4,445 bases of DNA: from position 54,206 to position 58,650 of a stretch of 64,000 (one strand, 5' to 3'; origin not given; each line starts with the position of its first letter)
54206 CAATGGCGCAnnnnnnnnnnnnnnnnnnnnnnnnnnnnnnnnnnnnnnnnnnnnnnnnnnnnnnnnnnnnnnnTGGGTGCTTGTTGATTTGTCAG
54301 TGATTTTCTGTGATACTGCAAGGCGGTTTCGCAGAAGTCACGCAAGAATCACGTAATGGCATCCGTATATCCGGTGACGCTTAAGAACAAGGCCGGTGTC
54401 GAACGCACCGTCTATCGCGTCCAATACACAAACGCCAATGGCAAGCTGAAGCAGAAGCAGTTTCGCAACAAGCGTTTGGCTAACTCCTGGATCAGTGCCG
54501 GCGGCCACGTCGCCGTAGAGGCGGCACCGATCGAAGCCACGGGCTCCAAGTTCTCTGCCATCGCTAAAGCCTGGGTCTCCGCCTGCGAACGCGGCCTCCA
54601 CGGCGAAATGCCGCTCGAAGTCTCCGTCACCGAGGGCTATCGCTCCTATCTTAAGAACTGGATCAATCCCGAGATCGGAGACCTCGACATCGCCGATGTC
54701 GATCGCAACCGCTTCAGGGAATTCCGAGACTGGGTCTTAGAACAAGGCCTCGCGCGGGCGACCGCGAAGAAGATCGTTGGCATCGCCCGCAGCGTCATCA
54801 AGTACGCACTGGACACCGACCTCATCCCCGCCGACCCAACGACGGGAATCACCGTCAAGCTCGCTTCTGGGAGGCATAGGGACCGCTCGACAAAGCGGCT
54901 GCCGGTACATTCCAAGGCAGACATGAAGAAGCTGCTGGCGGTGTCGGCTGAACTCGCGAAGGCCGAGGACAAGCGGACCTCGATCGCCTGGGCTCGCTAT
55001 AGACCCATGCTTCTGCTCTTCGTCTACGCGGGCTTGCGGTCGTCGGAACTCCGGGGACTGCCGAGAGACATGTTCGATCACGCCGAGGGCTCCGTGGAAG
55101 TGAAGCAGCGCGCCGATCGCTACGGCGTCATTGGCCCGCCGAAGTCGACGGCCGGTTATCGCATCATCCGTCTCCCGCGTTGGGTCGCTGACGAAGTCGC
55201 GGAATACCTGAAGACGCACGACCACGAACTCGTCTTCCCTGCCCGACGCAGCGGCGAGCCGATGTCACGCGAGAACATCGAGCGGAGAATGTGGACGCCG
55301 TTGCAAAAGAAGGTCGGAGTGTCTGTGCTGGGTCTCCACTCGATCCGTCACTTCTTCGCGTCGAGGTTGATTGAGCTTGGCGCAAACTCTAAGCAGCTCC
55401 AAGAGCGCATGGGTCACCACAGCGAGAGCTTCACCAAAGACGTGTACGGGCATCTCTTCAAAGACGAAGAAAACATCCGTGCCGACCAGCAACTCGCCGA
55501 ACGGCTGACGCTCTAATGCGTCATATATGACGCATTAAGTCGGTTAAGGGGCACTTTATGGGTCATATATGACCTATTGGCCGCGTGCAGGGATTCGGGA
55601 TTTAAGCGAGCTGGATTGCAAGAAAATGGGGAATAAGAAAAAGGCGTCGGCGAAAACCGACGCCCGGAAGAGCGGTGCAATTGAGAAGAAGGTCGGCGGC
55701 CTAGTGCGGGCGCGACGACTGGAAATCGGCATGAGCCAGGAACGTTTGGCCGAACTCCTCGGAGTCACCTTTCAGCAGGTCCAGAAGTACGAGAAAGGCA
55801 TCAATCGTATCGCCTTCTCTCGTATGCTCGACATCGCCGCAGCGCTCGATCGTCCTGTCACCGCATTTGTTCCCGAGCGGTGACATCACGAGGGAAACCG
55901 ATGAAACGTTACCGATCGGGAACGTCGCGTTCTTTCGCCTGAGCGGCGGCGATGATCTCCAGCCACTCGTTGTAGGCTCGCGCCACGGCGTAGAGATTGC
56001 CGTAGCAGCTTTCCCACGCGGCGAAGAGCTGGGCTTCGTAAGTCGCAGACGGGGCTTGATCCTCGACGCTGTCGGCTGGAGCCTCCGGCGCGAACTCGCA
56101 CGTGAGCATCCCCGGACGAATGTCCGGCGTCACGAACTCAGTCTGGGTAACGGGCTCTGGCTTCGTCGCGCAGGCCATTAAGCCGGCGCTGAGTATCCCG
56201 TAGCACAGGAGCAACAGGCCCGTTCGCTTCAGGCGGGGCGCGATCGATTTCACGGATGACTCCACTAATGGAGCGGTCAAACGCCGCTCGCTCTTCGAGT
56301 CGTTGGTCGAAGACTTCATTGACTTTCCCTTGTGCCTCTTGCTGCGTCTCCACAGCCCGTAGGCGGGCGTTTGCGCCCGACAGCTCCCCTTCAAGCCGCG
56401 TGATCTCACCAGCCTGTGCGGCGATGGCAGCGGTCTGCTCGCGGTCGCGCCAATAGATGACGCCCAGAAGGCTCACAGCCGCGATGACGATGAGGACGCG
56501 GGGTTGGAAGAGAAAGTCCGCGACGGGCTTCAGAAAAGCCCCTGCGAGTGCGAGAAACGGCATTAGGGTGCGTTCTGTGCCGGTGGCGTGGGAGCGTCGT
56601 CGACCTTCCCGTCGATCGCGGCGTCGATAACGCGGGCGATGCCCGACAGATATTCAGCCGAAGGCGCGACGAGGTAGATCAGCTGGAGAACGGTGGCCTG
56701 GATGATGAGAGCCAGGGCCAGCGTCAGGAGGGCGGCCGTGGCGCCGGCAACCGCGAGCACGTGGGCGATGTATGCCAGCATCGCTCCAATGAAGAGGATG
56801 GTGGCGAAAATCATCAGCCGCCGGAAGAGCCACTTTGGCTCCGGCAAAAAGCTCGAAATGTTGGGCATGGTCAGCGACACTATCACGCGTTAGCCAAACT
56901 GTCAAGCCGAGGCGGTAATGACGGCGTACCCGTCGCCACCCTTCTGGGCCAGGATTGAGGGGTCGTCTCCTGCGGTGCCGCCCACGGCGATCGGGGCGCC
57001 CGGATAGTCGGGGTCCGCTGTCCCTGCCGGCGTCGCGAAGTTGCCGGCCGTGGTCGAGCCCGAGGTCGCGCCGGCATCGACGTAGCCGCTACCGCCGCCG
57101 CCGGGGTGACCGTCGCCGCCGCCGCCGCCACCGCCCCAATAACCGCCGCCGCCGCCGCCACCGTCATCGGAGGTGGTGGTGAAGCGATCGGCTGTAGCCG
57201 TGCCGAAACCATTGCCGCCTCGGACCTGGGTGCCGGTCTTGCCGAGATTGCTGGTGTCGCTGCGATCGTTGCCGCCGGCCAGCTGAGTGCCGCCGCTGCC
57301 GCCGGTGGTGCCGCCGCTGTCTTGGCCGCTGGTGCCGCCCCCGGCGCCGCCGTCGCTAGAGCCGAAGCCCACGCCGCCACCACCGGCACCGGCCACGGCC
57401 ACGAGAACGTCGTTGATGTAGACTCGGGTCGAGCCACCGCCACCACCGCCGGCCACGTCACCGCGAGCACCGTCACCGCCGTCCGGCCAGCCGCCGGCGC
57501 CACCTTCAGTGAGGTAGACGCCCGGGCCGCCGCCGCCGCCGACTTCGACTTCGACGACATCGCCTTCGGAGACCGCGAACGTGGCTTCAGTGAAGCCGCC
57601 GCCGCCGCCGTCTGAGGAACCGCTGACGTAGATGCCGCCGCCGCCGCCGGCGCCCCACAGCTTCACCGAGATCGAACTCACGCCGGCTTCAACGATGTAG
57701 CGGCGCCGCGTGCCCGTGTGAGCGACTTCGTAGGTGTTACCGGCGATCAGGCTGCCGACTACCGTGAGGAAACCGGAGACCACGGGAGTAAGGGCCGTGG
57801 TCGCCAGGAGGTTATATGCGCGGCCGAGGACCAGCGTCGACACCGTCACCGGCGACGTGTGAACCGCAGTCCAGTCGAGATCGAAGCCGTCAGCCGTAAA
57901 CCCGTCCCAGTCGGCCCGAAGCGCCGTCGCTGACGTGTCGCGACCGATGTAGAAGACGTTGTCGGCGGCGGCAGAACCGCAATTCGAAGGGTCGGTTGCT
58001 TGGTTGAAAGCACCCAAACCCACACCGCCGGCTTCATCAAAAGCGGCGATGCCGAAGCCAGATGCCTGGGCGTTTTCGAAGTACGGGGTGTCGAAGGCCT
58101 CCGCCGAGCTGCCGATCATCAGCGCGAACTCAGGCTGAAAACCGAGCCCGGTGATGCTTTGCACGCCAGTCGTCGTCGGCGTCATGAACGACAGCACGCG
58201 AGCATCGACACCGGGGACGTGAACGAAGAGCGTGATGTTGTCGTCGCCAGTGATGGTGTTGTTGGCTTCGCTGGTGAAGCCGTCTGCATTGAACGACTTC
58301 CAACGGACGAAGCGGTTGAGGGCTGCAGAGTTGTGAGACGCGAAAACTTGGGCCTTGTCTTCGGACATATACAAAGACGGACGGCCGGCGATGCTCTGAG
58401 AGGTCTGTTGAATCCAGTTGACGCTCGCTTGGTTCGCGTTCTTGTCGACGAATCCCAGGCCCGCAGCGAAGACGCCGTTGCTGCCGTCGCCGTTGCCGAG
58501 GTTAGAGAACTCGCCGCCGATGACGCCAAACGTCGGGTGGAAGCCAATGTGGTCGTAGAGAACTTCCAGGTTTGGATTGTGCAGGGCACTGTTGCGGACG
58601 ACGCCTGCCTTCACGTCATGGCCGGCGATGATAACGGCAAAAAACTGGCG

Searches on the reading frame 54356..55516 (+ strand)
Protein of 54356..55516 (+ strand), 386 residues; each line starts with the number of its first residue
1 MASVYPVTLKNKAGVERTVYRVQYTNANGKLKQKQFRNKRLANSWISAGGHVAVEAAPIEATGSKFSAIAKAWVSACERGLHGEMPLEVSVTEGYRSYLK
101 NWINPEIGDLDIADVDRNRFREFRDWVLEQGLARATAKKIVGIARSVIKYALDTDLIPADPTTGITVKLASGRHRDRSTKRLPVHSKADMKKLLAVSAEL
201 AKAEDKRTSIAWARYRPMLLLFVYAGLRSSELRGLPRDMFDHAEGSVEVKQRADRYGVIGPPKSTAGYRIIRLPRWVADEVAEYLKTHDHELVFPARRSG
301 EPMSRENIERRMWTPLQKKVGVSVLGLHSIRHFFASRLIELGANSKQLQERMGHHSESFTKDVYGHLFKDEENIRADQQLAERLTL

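Call 38: find_encoding_contigs(protein=window:54356-55516:+, flank=10000, max_places=1)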
Protein window:54356-55516:+ (386 aa): 2 contigs read that carry it; 1 place shown.
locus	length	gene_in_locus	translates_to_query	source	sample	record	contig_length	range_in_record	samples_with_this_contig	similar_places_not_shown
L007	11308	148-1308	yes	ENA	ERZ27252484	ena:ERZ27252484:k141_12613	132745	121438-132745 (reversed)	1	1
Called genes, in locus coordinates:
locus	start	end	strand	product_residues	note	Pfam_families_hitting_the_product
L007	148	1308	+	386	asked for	PF22022:Phage_int_M (weak), PF00589:Phage_integrase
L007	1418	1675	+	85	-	PF13560:HTH_31 (weak), PF01381:HTH_3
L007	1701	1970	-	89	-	-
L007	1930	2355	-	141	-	-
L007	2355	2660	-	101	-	-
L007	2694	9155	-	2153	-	PF13550:Phage-tail_3, PF23666:Rcc01698_C (weak), PF12810:ALK_LTK_GRD (weak)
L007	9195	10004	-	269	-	PF09931:Phage_phiJL001_Gp84_N, PF09356:Phage_BR0599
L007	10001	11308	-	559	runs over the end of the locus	-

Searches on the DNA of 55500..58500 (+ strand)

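Call 7: search_dna_similar(query=window:55500-58500:+, collection=phages, mode=near, max_rows=20)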
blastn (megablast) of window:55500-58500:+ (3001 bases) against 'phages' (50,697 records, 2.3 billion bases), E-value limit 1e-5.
No match.

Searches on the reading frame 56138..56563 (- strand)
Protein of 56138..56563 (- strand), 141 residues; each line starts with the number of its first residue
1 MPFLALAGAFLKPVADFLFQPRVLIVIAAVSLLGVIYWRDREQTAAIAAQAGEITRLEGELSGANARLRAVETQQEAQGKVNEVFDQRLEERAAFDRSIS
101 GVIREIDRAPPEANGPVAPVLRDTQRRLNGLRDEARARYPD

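Call 15: search_protein_families(library=phrogs, proteins=[window:56138-56563:-], max_evalue=0.01)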
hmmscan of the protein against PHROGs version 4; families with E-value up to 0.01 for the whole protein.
window:56138-56563:- (141 aa): 1 family
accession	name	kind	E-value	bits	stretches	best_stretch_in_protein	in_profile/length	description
phrog_89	-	lysis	0.0081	17.1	0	23-92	5-83/143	Rz-like spanin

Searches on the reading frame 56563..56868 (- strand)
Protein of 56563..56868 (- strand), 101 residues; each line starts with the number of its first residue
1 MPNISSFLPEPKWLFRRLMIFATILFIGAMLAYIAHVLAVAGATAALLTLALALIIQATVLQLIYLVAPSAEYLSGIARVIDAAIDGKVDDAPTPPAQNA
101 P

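Call 15: search_protein_families(library=phrogs, proteins=[window:56563-56868:-], max_evalue=0.01)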
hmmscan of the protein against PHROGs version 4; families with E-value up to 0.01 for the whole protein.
window:56563-56868:- (101 aa): 1 family
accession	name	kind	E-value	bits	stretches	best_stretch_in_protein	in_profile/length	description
phrog_7198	-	lysis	0.00014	23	1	20-86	18-83/116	holin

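Call 17: search_dna_similar(query=window:56563-56868:-, collection=phages, mode=protein, max_rows=25, max_evalue=0.001)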
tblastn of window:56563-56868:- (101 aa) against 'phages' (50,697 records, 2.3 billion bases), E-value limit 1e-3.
No match.

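Call 46: search_protein_families(library=pfam, proteins=[window:56563-56868:-], max_evalue=0.01)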
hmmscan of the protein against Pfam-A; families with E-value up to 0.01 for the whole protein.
window:56563-56868:- (101 aa): 0 families

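Call 73: find_homologous_proteins(query=window:56563-56868:-, max_evalue=0.001)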
Query window:56563-56868:- (101 aa): 4 proteins with E <= 0.001 among 20 candidates.
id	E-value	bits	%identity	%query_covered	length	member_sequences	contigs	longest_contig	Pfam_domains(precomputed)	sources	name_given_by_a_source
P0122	9.1e-55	201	100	100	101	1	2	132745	-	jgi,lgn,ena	-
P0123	9.2e-30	121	66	92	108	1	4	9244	-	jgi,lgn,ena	-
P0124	1.7e-18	85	55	86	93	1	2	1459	-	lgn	-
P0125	9.5e-15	73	50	79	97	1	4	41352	-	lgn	-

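Call 75: find_encoding_contigs(protein=P0123, flank=3000, max_places=3)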
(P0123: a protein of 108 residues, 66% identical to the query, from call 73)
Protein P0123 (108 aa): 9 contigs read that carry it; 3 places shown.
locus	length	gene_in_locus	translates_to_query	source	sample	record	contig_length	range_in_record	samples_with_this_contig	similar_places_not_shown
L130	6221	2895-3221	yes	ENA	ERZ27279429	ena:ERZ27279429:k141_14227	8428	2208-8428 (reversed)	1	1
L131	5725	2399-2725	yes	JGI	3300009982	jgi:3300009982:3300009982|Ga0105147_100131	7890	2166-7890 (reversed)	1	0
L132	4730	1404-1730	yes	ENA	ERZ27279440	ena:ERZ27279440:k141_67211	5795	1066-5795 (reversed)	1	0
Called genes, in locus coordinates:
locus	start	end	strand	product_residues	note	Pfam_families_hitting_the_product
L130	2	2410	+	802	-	?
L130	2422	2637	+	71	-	-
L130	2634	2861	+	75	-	-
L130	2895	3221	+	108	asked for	-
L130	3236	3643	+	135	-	-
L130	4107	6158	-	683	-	PF21995:RNR-II_ins_dom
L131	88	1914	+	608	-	-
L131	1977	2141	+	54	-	-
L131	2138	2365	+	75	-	-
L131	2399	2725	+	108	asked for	-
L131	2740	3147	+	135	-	-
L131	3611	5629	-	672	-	PF21995:RNR-II_ins_dom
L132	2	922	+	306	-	?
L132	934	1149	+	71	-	-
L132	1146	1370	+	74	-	-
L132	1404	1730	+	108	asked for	-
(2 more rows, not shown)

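Call 76: find_encoding_contigs(protein=P0125, flank=3000, max_places=3)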
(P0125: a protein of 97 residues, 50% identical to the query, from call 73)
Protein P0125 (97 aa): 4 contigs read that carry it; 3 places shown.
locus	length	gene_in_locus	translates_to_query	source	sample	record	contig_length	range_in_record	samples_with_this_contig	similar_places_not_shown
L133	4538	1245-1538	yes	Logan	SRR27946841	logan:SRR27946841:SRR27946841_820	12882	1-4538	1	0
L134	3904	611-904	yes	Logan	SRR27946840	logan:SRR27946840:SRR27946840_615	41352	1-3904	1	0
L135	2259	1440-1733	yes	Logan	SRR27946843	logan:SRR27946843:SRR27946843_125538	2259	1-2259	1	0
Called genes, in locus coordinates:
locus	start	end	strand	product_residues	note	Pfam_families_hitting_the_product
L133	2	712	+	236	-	?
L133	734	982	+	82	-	-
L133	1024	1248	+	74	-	-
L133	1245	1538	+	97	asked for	-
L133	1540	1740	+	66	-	-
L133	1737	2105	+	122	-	-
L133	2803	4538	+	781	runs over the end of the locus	PF00476:DNA_pol_A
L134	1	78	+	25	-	?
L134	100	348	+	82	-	-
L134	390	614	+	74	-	-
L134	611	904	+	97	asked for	-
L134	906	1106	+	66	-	-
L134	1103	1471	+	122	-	-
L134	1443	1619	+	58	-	-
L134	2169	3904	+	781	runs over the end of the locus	PF00476:DNA_pol_A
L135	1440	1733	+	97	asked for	-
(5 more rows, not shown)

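Call 80: find_encoding_contigs(protein=P0124, flank=3000, max_places=2)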
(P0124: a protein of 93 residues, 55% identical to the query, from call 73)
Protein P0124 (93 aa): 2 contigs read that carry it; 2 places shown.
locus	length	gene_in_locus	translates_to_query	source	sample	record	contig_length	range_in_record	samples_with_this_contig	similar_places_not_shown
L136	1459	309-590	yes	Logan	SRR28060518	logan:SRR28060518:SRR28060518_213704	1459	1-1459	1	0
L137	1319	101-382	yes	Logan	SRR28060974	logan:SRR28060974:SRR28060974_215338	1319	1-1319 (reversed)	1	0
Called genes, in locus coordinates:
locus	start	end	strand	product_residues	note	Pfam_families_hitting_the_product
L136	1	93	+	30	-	?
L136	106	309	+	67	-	-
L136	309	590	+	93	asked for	-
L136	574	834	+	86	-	-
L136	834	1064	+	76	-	-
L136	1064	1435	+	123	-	-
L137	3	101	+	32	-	?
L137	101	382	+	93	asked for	-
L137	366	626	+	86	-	-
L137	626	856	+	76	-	-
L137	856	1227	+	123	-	-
